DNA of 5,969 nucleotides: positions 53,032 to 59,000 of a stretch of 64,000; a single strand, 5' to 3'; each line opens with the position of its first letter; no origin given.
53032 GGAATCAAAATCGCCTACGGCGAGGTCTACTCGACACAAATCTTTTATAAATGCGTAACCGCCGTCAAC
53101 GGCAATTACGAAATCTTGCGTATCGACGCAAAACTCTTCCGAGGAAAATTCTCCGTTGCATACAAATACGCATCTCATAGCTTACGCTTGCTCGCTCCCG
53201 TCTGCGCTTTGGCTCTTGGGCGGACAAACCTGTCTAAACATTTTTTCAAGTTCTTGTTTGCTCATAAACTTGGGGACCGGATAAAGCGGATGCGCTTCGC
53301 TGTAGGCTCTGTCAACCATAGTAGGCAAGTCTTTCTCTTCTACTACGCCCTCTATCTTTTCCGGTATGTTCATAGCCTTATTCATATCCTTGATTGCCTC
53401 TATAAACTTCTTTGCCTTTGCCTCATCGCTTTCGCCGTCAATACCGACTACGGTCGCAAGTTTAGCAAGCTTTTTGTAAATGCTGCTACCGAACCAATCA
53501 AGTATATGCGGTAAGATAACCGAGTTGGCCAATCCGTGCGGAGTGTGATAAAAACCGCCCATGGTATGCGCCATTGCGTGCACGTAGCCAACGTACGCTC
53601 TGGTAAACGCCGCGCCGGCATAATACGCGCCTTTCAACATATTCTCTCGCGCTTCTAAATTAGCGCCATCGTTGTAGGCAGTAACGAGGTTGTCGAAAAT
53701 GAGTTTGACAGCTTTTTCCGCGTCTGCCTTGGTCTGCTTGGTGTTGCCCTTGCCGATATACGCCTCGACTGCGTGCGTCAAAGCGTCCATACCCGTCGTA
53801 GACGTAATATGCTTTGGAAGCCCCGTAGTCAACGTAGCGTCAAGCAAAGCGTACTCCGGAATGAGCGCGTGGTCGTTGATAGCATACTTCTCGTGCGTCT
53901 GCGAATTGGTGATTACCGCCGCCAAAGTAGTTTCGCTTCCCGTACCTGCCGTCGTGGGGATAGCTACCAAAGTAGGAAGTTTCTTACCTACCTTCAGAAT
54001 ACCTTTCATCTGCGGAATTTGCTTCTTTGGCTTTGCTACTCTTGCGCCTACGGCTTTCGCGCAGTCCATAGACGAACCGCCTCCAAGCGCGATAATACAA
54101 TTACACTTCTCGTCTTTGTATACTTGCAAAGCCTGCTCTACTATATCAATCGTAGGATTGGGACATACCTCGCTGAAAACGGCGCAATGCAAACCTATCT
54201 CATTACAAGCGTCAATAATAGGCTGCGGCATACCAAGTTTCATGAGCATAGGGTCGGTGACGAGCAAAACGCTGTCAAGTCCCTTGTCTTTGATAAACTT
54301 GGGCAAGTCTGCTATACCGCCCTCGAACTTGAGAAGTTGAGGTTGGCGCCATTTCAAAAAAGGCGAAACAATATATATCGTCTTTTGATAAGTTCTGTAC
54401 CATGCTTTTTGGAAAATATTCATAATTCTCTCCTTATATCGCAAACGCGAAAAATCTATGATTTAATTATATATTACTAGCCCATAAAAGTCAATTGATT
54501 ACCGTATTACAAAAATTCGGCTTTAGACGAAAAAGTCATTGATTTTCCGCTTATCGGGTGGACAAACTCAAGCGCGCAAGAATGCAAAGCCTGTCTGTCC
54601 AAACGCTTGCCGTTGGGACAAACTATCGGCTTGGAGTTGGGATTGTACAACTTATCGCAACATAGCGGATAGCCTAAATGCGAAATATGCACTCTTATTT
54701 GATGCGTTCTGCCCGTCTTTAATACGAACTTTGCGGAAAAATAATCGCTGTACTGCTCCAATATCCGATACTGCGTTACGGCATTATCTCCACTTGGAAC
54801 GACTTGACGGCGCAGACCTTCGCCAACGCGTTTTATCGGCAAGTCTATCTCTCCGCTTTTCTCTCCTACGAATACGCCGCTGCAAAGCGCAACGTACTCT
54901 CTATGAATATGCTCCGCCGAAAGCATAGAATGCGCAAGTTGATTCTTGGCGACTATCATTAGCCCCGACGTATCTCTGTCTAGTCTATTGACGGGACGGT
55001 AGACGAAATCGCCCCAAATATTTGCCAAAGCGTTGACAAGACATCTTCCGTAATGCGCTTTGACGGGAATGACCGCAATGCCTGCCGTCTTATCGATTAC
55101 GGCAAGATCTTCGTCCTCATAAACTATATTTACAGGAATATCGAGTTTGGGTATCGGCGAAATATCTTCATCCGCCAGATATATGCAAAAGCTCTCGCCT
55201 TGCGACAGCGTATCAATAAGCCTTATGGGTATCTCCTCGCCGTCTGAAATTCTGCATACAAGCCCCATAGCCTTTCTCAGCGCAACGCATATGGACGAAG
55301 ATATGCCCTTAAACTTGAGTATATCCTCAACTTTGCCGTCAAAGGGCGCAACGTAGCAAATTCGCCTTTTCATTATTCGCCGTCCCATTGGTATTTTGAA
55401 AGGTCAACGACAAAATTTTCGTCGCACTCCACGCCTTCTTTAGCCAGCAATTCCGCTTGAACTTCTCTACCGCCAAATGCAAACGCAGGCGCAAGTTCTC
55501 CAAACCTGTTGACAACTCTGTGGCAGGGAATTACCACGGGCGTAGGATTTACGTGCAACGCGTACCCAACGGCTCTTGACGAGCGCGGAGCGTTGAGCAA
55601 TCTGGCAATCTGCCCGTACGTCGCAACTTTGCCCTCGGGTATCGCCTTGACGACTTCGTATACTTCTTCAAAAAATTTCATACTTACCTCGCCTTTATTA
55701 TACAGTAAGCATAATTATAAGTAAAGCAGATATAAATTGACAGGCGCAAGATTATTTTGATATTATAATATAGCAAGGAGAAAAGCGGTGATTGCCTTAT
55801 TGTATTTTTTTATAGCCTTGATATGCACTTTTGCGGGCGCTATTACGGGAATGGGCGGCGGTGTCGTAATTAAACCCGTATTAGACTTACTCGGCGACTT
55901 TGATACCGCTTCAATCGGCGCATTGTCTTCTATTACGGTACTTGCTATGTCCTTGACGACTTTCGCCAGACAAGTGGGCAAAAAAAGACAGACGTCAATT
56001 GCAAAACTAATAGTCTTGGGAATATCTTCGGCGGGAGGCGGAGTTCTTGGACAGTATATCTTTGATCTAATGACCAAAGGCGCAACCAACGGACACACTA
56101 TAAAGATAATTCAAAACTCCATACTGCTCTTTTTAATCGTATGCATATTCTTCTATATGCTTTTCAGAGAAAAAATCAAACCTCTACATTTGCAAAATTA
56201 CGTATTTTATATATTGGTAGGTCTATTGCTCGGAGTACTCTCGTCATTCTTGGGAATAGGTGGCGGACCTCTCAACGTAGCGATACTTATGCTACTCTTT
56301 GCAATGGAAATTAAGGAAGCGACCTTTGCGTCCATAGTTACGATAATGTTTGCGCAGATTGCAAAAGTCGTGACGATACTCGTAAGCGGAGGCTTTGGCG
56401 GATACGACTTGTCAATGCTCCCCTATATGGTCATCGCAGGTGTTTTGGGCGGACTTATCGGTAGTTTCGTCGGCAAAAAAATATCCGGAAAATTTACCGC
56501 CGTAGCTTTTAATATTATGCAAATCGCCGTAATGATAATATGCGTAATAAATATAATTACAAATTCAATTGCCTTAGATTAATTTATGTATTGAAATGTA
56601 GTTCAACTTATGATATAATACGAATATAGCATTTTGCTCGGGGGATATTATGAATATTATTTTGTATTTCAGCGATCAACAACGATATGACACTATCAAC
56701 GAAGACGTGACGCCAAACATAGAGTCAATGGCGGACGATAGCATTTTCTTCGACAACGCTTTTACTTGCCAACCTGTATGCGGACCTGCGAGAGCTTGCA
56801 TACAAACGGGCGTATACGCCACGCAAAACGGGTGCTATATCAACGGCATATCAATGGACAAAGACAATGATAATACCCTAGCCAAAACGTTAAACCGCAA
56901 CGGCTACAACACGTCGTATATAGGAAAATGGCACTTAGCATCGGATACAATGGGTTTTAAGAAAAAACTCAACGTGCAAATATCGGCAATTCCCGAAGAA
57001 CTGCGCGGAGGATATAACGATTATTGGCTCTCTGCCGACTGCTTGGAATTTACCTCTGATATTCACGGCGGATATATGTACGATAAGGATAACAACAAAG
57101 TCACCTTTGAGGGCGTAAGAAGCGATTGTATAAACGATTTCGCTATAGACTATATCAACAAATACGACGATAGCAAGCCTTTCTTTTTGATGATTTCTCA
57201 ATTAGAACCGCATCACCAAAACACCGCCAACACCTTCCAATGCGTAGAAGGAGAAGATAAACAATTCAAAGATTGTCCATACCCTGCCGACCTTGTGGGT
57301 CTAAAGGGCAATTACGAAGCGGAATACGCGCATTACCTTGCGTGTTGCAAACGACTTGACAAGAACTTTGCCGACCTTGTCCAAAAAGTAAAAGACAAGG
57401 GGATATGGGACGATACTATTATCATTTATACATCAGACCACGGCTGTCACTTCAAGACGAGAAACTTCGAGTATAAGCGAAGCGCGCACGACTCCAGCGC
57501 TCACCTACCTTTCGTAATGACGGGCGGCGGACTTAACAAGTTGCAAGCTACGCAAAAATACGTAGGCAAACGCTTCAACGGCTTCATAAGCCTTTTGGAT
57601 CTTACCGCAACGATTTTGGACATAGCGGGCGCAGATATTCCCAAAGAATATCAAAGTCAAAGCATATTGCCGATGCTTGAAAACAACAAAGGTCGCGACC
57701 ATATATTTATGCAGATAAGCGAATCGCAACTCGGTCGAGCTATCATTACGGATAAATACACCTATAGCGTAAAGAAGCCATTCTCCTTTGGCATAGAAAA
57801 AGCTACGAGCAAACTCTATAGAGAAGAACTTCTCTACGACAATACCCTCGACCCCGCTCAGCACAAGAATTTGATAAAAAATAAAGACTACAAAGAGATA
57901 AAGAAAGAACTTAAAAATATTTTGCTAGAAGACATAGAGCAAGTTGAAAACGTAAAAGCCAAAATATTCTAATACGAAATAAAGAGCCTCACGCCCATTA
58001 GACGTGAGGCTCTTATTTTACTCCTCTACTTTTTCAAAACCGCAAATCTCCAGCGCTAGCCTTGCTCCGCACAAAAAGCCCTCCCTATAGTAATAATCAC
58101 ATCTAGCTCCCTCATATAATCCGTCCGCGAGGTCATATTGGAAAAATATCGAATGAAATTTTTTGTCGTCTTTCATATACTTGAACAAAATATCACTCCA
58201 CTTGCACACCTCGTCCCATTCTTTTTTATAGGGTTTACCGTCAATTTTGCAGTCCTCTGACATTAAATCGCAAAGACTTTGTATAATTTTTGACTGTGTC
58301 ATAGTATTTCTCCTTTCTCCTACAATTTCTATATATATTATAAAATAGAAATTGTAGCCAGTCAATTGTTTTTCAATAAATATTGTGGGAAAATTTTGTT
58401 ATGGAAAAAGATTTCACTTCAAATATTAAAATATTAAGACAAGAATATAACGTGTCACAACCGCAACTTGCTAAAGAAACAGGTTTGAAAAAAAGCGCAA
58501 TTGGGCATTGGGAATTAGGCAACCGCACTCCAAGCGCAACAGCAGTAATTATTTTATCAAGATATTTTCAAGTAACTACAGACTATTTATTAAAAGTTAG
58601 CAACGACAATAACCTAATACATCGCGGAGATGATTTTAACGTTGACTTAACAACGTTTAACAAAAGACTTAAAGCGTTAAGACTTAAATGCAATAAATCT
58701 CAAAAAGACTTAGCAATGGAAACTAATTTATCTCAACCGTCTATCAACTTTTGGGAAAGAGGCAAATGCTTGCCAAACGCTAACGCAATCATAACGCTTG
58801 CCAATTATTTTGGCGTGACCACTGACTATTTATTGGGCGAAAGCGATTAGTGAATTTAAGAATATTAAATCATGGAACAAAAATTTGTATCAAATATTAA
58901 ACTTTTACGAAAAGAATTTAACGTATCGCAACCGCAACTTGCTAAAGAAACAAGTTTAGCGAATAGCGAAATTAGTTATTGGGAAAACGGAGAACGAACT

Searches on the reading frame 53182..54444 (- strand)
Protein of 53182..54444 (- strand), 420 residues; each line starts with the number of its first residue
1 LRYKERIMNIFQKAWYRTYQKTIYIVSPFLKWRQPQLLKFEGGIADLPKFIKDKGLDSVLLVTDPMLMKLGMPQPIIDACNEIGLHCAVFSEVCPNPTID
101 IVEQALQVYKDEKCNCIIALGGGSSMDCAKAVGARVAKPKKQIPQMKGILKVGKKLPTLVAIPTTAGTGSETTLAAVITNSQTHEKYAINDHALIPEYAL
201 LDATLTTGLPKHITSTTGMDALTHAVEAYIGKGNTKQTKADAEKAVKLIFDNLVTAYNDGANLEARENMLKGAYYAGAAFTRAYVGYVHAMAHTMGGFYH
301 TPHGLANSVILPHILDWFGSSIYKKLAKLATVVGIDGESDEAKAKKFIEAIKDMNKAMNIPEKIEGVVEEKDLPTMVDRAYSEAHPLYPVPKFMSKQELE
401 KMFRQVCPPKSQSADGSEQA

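Call 6: search_protein_families(library=pfam, proteins=[window:53182-54444:-])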
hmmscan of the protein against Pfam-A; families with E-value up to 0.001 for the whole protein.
window:53182-54444:- (420 aa): 3 families
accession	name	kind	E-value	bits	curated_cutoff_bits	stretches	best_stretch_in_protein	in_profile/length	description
PF25137.1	ADH_Fe_C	-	1.7e-50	171.9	27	1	215-405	2-192/194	Fe-containing alcohol dehydrogenase family, C-terminal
PF00465.25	Fe-ADH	-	1.7e-46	158.3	31.3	1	41-202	8-167/168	Iron-containing alcohol dehydrogenase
PF13685.12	Fe-ADH_2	-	4.3e-11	43.5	28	1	42-139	5-100/149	Iron-containing alcohol dehydrogenase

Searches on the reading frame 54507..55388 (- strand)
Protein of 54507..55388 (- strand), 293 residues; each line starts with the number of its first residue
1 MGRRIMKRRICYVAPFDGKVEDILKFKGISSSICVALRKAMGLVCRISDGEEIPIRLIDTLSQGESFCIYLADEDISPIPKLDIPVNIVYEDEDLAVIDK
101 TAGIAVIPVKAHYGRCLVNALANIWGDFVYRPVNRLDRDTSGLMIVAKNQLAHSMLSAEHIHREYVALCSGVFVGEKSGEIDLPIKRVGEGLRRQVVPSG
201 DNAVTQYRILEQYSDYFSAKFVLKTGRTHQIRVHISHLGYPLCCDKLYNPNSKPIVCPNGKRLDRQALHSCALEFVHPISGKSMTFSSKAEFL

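Call 6: search_protein_families(library=pfam, proteins=[window:54507-55388:-])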
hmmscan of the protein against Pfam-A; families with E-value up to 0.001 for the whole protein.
window:54507-55388:- (293 aa): 1 family
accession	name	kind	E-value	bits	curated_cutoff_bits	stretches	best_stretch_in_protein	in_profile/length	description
PF00849.27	PseudoU_synth_2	-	4.5e-24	85.8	26.8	1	95-237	2-152/152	RNA pseudouridylate synthase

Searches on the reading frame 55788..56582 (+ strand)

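Call 6: search_protein_families(library=pfam, proteins=[window:55788-56582:+])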
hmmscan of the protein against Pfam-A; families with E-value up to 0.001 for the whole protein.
window:55788-56582:+ (264 aa): 1 family
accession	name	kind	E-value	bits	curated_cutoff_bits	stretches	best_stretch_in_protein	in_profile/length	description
PF01925.25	TauE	-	7.3e-28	98.3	32.6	1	6-250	1-235/237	Sulfite exporter TauE/SafE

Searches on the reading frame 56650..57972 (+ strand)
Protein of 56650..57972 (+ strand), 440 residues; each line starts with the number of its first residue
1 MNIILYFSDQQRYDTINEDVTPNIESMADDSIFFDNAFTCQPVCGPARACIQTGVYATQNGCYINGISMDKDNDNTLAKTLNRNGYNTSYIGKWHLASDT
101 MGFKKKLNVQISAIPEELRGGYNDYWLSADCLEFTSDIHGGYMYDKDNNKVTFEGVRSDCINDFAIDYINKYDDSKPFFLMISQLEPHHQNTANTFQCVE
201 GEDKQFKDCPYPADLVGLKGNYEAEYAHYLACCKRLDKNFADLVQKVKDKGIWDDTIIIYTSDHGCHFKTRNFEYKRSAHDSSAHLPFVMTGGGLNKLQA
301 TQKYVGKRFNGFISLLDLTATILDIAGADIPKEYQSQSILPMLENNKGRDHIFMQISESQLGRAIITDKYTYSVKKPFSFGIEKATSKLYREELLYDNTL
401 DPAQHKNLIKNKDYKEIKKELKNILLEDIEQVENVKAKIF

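Call 6: search_protein_families(library=pfam, proteins=[window:56650-57972:+])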
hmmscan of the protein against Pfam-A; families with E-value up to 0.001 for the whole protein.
window:56650-57972:+ (440 aa): 6 families
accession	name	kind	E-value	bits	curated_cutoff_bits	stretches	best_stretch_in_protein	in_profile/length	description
PF00884.28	Sulfatase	-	1.4e-41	143.2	25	1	2-328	2-301/301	Sulfatase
PF16347.10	SGSH_C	-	3.6e-11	43.9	29.3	1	276-428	8-151/154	N-sulphoglucosamine sulphohydrolase, C-terminal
PF01663.27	Phosphodiest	-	5.2e-09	36.6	23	1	8-266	6-221/342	Type I phosphodiesterase / nucleotide pyrophosphatase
PF02995.22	DUF229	-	3.2e-06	26.6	25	1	156-270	272-347/496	Protein of unknown function (DUF229)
PF07394.17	DUF1501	-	2.6e-05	24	27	1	233-334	268-369/390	Protein of unknown function (DUF1501)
PF01676.23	Metalloenzyme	-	3.6e-05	23.8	24.3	1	213-327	157-249/252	Metalloenzyme superfamily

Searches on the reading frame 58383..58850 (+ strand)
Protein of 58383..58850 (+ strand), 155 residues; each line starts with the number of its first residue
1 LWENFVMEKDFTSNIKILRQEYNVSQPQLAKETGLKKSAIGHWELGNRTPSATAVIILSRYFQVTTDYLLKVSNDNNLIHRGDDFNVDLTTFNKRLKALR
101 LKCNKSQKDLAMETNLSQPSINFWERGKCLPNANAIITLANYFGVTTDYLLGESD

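Call 6: search_protein_families(library=pfam, proteins=[window:58383-58850:+])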
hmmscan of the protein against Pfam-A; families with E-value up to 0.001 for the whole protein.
window:58383-58850:+ (155 aa): 7 families
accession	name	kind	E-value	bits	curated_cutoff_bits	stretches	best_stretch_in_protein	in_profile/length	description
PF01381.28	HTH_3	-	7.4e-28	96.8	23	2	96-150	1-55/55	Helix-turn-helix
PF12844.13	HTH_19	-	2.6e-22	78.9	30.2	2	94-151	2-59/64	Helix-turn-helix domain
PF13560.12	HTH_31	-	8.3e-17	61.7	27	2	95-147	5-58/64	Helix-turn-helix domain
PF13443.12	HTH_26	-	7.8e-07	29.7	22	0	96-146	2-53/63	Cro/C1-type HTH DNA-binding domain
PF13412.12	HTH_24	-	5.9e-05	23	21.9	0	15-39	9-33/48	Winged helix-turn-helix DNA-binding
PF15943.11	YdaS_toxin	-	0.00012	22.3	30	0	106-137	10-41/65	Bacterial toxin YdaS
PF07022.19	Phage_CI_repr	-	0.00018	22.2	22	0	18-70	6-58/65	Bacteriophage CI repressor helix-turn-helix domain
